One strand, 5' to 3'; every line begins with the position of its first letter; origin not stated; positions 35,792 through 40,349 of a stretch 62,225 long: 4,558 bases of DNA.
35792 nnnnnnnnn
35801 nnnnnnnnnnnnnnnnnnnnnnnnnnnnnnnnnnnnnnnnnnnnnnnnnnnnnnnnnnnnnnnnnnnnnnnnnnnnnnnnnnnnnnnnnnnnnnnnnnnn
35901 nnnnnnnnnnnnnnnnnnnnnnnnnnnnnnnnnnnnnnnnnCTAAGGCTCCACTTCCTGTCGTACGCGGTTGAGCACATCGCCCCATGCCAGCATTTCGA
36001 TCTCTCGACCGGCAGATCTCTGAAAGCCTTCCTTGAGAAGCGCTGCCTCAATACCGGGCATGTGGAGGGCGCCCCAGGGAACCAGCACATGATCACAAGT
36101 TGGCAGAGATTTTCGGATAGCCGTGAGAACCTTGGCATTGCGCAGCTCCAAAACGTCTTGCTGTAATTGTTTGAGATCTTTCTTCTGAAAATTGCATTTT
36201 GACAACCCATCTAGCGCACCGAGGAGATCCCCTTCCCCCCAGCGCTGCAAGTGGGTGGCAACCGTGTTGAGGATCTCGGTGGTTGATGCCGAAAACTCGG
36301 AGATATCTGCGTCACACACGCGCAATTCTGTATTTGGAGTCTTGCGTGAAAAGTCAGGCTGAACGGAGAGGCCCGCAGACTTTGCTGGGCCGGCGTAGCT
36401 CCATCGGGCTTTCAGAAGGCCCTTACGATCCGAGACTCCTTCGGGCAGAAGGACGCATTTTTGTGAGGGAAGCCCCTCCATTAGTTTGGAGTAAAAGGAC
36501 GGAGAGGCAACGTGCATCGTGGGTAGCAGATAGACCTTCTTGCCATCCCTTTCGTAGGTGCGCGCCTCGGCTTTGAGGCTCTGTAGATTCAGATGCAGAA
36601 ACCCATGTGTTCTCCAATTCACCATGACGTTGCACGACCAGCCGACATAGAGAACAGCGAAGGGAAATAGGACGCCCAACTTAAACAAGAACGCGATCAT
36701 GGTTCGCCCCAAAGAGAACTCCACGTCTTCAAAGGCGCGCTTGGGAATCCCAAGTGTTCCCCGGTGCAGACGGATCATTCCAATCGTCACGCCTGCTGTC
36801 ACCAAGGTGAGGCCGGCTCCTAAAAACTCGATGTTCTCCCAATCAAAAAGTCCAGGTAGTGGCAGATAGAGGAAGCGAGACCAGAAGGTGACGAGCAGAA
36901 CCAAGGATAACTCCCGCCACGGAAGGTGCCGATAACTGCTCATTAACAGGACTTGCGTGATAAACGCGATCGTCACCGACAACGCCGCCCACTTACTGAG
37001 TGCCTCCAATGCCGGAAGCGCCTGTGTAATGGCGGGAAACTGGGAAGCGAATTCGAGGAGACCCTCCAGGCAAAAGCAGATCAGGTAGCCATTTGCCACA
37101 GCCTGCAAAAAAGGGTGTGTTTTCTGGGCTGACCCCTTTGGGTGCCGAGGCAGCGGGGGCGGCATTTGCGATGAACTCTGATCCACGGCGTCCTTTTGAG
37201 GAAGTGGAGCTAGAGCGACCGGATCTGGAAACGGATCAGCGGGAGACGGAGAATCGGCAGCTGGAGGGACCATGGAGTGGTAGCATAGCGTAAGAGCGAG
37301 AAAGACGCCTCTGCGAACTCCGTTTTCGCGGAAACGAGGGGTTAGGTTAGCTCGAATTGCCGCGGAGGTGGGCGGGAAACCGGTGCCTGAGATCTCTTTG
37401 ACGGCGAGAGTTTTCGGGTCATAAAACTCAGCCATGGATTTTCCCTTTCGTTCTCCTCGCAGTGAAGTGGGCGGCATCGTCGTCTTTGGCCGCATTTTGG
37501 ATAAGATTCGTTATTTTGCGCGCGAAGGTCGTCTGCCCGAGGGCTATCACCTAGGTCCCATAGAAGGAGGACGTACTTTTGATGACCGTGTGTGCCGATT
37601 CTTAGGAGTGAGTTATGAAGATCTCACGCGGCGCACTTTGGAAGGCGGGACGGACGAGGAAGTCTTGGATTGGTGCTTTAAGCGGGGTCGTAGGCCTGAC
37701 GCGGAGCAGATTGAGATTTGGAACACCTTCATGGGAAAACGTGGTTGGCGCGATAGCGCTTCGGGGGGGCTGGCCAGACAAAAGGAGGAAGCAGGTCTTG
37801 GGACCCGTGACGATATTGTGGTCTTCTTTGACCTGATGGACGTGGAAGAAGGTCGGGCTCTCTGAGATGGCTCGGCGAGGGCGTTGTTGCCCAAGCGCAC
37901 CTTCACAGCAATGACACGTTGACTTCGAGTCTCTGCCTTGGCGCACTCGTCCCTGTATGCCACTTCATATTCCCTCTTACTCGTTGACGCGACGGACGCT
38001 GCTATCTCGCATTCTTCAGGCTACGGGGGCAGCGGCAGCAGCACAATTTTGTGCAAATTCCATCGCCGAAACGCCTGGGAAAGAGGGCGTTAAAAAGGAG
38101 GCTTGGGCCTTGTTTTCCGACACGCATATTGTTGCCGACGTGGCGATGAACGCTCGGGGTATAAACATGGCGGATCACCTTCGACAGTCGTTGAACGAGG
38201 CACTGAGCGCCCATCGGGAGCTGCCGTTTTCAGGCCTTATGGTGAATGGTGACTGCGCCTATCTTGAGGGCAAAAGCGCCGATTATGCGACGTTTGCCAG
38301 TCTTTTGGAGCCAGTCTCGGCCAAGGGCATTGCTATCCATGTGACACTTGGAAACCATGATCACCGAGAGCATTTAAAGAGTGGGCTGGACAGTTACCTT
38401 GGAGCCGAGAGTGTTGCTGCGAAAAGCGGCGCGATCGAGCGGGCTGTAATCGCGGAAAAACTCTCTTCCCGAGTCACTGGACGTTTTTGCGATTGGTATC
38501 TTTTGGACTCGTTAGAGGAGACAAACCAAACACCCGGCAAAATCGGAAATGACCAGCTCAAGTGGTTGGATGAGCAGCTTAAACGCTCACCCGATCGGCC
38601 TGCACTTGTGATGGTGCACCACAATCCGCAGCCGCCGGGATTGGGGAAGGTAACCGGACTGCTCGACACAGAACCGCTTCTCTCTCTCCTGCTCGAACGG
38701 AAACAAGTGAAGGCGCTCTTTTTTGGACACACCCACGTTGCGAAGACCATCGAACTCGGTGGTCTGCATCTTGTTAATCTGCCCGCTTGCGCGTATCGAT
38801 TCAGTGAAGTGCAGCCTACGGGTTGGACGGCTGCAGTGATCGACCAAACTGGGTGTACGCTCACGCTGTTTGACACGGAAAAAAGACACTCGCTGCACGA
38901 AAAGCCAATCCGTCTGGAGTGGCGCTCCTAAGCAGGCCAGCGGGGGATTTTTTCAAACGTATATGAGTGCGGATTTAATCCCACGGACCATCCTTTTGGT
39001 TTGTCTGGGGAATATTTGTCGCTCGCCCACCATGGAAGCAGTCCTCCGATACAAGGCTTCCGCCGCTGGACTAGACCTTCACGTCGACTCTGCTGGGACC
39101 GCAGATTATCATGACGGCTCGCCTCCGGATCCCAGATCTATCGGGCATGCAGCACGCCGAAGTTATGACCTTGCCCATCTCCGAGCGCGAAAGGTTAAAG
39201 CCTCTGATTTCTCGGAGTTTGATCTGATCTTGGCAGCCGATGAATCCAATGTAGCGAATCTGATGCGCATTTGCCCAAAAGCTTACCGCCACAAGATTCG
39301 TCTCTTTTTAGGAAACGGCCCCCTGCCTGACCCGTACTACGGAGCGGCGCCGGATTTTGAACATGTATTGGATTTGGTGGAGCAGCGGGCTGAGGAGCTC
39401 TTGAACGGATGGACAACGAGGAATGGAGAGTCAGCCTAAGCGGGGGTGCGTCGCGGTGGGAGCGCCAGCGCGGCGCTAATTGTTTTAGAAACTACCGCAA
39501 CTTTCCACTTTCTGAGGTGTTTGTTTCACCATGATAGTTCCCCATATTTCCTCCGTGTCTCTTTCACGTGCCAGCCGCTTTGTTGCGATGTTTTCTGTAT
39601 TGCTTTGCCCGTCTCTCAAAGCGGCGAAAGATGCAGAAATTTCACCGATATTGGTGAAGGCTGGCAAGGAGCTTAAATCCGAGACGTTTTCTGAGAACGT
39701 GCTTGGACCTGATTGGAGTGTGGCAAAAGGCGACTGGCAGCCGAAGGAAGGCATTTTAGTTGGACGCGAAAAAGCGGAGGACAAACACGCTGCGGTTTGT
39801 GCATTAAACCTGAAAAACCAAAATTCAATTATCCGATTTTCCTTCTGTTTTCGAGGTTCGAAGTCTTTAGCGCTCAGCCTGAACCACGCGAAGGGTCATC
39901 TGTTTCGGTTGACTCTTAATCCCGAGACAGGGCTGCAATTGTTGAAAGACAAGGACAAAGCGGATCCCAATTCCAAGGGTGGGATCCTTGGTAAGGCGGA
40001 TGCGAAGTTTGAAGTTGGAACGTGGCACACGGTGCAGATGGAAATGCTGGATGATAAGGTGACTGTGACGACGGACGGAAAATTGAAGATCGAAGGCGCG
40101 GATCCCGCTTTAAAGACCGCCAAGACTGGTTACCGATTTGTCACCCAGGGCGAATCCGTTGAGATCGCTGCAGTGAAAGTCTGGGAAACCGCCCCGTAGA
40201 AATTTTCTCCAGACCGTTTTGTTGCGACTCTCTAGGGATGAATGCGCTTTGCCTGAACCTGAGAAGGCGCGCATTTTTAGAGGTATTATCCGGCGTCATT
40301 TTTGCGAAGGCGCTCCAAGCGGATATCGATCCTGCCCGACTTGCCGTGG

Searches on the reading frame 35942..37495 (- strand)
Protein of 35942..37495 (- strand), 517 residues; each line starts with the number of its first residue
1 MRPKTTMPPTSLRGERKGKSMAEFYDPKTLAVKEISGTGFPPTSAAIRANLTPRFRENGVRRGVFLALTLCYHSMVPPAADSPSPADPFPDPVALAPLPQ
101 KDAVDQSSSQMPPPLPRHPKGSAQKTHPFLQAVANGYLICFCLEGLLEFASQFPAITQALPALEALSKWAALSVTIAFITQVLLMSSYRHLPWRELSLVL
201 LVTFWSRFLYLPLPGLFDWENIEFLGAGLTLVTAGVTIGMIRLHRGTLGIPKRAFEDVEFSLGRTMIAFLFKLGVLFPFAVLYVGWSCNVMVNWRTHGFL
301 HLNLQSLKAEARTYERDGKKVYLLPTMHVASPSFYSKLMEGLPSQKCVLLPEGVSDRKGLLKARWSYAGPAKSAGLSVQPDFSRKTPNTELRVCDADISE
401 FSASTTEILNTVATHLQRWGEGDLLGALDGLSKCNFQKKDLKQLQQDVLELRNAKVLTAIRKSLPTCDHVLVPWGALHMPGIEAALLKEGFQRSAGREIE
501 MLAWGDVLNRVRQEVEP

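Call 10: search_protein_families(library=pfam, proteins=[window:35942-37495:-], max_evalue=0.001)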
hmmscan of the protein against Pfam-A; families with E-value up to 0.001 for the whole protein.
window:35942-37495:- (517 aa): 1 family
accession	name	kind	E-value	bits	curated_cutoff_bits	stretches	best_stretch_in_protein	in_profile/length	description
PF01963.22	TraB_PrgY_gumN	-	1.3e-07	32.2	26.8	1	411-489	180-257/263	TraB/PrgY/gumN family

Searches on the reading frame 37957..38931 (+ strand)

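Call 10: search_protein_families(library=pfam, proteins=[window:37957-38931:+], max_evalue=0.001)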
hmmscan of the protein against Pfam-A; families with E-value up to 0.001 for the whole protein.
window:37957-38931:+ (324 aa): 2 families
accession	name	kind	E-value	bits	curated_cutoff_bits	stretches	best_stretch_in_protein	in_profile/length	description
PF00149.33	Metallophos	-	5.5e-13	50.2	21.5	1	52-261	5-190/191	Calcineurin-like phosphoesterase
PF12850.12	Metallophos_2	-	3.8e-05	24.2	27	1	51-275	4-132/154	Calcineurin-like phosphoesterase superfamily domain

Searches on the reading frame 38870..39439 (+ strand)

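Call 10: search_protein_families(library=pfam, proteins=[window:38870-39439:+], max_evalue=0.001)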
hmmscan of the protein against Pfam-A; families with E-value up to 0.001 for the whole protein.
window:38870-39439:+ (189 aa): 1 family
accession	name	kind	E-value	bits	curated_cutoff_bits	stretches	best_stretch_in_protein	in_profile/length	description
PF01451.26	LMWPc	-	2.8e-33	115.6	23.2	1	41-178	1-144/144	Low molecular weight phosphotyrosine protein phosphatase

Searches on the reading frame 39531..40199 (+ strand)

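Call 10: search_protein_families(library=pfam, proteins=[window:39531-40199:+], max_evalue=0.001)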
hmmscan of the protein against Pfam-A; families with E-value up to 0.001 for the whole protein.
window:39531-40199:+ (222 aa): 1 family
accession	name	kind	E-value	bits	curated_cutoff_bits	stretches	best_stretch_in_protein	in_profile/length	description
PF06439.18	3keto-disac_hyd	-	3.7e-06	27.6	26.8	1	61-199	13-161/187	3-keto-disaccharide hydrolase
